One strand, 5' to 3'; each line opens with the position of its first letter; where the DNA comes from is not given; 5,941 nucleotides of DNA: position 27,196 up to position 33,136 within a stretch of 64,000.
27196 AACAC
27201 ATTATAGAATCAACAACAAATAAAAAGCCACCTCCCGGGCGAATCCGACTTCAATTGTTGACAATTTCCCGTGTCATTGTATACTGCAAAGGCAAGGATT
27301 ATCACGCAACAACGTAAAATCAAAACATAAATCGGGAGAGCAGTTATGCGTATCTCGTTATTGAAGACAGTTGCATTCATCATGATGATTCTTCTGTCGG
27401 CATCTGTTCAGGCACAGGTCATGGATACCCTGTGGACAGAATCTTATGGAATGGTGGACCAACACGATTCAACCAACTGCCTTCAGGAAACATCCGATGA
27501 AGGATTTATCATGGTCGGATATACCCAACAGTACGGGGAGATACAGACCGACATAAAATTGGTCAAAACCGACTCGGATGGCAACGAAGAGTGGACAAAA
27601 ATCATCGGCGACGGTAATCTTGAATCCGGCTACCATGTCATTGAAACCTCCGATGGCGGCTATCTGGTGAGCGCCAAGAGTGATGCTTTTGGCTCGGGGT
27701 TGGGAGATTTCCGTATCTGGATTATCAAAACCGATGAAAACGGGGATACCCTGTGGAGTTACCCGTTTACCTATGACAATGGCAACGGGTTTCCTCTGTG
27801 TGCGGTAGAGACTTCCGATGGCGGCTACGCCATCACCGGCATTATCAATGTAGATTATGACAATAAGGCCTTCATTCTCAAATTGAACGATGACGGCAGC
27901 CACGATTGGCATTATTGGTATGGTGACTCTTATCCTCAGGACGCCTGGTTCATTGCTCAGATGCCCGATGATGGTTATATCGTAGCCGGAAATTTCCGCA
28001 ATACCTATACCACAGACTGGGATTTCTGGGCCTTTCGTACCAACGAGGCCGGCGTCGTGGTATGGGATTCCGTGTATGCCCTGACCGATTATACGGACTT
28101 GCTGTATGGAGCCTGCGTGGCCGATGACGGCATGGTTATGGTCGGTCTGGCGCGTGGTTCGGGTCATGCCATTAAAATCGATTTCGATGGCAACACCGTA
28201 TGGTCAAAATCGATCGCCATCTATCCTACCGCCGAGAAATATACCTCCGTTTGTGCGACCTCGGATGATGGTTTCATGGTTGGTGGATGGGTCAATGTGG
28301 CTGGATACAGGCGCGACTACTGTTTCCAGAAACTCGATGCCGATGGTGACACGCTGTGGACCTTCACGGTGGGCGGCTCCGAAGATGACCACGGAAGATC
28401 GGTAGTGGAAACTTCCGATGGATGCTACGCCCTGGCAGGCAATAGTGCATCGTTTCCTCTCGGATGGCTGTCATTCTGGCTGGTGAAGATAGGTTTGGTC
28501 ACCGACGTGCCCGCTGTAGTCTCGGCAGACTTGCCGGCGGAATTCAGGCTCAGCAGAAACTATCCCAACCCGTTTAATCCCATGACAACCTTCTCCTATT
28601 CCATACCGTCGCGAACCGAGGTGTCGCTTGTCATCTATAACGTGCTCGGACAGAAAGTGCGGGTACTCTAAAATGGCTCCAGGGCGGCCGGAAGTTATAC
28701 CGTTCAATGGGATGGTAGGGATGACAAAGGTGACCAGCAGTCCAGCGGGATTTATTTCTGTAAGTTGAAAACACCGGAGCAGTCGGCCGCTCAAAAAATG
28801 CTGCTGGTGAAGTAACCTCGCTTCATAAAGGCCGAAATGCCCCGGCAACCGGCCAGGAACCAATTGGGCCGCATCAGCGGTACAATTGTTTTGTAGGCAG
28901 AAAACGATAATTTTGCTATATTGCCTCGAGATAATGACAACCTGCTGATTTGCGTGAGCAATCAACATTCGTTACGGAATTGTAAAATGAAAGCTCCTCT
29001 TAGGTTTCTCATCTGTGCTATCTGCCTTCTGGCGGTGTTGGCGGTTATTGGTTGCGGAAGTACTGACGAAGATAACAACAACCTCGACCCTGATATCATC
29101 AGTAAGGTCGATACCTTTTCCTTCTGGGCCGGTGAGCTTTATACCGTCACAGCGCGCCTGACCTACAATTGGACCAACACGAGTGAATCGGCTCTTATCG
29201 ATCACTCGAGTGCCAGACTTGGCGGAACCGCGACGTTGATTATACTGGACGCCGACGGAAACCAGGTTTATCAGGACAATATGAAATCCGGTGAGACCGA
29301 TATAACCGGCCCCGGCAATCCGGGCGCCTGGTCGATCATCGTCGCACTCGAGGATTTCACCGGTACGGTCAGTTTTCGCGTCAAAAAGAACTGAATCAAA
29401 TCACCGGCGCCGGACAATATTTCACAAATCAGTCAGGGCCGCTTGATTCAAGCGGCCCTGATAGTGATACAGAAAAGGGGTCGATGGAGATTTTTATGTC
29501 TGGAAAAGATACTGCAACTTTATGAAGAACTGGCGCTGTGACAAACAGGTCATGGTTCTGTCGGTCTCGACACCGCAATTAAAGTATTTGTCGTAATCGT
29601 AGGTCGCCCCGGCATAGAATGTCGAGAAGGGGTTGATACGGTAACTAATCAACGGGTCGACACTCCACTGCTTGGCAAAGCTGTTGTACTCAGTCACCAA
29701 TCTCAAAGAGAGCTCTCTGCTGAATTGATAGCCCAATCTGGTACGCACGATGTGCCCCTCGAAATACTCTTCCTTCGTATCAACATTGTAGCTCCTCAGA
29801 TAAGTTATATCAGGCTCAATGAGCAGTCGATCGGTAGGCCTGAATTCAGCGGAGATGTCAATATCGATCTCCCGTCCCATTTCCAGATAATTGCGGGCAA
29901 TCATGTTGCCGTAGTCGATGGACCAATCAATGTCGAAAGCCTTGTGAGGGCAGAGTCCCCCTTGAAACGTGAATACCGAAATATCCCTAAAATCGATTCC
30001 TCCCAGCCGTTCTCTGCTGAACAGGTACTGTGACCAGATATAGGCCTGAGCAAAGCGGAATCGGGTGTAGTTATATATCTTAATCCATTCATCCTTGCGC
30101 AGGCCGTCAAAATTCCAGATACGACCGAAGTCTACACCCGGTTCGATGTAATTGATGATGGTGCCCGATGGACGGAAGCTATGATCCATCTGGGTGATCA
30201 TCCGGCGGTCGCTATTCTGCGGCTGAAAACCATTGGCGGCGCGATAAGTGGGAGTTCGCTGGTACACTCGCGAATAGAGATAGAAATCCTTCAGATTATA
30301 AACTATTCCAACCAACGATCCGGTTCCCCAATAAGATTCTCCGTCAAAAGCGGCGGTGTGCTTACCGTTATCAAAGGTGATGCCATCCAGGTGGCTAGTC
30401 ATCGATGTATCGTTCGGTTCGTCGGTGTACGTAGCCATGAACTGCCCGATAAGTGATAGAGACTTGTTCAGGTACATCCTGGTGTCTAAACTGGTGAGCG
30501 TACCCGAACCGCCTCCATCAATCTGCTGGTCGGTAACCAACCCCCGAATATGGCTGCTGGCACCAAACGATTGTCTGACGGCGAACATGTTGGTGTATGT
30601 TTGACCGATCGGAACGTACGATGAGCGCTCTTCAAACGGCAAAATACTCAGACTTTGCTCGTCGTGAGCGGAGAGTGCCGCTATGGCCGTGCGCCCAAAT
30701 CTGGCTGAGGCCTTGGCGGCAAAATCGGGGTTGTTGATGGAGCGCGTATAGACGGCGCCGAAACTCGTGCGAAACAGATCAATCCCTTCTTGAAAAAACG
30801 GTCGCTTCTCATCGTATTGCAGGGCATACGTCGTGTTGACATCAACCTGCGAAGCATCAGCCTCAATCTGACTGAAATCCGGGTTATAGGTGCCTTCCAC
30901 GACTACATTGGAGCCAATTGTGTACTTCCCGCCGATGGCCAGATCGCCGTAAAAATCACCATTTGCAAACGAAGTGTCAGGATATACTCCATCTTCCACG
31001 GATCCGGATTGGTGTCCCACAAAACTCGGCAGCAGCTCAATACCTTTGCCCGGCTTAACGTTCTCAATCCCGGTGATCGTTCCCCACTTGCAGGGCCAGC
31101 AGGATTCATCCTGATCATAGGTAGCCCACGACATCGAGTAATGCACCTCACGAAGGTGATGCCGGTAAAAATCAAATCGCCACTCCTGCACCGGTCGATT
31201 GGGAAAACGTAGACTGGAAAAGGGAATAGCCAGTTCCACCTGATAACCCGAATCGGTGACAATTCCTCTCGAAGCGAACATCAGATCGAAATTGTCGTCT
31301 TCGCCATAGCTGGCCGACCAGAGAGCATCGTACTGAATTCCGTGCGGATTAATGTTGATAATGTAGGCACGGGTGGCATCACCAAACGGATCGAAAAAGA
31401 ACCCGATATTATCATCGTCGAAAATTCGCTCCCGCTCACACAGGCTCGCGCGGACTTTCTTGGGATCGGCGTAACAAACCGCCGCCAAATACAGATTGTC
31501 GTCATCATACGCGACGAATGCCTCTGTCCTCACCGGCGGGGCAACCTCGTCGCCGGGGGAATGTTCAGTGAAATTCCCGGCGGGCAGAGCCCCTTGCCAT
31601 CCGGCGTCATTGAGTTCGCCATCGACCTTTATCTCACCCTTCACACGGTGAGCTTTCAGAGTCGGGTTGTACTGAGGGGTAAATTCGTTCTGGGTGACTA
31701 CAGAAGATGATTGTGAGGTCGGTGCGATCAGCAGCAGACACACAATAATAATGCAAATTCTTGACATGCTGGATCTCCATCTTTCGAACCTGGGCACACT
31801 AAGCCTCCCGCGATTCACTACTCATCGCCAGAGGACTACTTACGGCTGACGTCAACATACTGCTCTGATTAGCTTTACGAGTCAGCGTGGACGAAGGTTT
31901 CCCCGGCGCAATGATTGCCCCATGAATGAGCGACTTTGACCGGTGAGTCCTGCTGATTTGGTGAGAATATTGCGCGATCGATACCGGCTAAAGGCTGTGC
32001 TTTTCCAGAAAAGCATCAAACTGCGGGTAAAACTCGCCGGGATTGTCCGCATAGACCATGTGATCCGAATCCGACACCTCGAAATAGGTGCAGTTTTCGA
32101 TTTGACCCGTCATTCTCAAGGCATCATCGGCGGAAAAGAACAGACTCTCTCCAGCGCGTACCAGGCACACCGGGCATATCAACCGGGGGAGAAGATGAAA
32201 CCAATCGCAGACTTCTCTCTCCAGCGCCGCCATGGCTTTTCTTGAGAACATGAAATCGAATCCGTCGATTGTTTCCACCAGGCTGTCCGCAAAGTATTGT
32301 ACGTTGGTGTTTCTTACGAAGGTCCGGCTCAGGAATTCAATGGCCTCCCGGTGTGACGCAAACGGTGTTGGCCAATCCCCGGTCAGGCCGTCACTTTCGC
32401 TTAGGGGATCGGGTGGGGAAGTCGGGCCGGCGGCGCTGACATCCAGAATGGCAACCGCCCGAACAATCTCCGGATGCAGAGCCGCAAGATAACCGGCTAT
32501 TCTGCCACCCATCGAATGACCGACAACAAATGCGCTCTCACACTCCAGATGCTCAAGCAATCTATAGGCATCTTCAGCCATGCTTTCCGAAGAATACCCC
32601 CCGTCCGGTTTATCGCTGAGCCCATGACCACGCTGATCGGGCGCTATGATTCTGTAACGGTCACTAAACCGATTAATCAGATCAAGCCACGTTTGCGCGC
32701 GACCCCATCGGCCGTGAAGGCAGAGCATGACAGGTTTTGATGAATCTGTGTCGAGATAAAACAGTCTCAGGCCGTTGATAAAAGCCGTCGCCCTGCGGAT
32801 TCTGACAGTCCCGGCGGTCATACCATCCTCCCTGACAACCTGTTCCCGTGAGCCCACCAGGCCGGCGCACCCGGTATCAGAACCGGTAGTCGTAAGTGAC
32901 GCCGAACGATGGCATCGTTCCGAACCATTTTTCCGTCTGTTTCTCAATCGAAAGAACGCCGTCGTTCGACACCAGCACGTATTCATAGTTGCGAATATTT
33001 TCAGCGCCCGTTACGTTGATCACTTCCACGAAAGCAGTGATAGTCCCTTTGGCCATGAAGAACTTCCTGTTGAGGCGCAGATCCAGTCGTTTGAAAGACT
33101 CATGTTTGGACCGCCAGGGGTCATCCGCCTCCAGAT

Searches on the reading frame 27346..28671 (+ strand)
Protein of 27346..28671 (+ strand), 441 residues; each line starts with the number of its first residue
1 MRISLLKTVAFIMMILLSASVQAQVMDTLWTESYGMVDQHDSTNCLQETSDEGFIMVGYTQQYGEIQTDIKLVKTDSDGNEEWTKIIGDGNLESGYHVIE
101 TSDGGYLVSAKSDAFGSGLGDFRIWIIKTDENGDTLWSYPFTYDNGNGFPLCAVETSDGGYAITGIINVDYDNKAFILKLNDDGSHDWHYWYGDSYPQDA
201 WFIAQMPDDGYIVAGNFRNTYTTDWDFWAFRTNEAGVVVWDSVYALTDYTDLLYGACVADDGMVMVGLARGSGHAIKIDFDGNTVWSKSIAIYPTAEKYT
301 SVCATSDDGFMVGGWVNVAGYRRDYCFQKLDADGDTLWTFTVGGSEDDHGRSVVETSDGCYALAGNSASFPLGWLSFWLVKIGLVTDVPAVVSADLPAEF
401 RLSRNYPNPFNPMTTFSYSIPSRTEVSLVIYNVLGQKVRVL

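Call 3: search_protein_families(library=pfam, proteins=[window:27346-28671:+], max_evalue=1)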
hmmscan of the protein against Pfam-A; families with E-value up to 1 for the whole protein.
window:27346-28671:+ (441 aa): 2 families
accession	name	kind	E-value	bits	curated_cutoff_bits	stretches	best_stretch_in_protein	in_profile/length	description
PF13360.13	PQQ_2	-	0.0054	16.9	27.6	1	213-344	71-199/233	Outer membrane protein assembly factor BamB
PF18962.6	Por_Secre_tail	-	0.03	15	27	1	406-438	2-34/75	Secretion system C-terminal sorting domain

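Call 4: search_protein_families(library=ncbifam, proteins=[window:27346-28671:+], max_evalue=1)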
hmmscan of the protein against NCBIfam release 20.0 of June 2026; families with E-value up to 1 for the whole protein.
window:27346-28671:+ (441 aa): 3 families
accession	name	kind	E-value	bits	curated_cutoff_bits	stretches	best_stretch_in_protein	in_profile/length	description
NF047494.1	Lepto_SBBP_lipo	equivalog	6.4e-08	31.7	400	2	27-174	115-272/466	SBBP repeat beta-propeller lipoprotein, LipL53 family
TIGR02608.1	delta_60_rpt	domain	4.8e-07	29.5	76.5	2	157-187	10-41/55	delta-60 repeat domain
TIGR04183.1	Por_Secre_tail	domain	0.0055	16.6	23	1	406-438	2-32/72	T9SS type A sorting domain-containing protein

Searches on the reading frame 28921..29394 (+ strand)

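Call 3: search_protein_families(library=pfam, proteins=[window:28921-29394:+], max_evalue=1)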
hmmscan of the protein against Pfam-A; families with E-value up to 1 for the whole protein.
window:28921-29394:+ (157 aa): 1 family
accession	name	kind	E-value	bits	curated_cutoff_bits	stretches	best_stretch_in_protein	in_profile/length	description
PF10838.14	DUF2677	-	0.16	12.4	27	1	11-45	101-137/155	Protein of unknown function (DUF2677)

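Call 4: search_protein_families(library=ncbifam, proteins=[window:28921-29394:+], max_evalue=1)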
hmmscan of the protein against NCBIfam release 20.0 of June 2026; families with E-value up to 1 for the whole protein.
window:28921-29394:+ (157 aa): 0 families

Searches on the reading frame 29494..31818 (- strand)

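Call 17: search_protein_families(library=pfam, proteins=[window:29494-31818:-], max_evalue=0.001)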
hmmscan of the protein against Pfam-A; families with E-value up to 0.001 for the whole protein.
window:29494-31818:- (774 aa): 2 families
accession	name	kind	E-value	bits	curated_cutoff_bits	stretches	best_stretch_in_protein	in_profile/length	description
PF06452.16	CBM9_1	-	2.1e-09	38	23.4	1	65-209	1-139/185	Carbohydrate family 9 binding domain-like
PF19313.5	DUF5916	-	2.3e-09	37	22.6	1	298-361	33-94/572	Domain of unknown function (DUF5916)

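Call 44: search_protein_families(library=ncbifam, proteins=[window:29494-31818:-], max_evalue=0.001)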
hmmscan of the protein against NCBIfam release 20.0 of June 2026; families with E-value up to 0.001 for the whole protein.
window:29494-31818:- (774 aa): 0 families

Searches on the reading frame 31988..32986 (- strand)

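Call 17: search_protein_families(library=pfam, proteins=[window:31988-32986:-], max_evalue=0.001)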
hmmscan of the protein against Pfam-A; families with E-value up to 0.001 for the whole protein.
window:31988-32986:- (332 aa): 3 families
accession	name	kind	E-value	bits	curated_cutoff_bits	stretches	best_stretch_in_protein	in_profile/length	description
PF00561.26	Abhydrolase_1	-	1.5e-27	97.3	25.8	1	85-315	1-244/245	alpha/beta hydrolase fold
PF12697.13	Abhydrolase_6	-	5.1e-21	76.8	26.3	1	88-319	2-214/217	Alpha/beta hydrolase family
PF12146.15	Hydrolase_4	-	1.7e-11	44.4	27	1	83-179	3-105/239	Serine aminopeptidase, S33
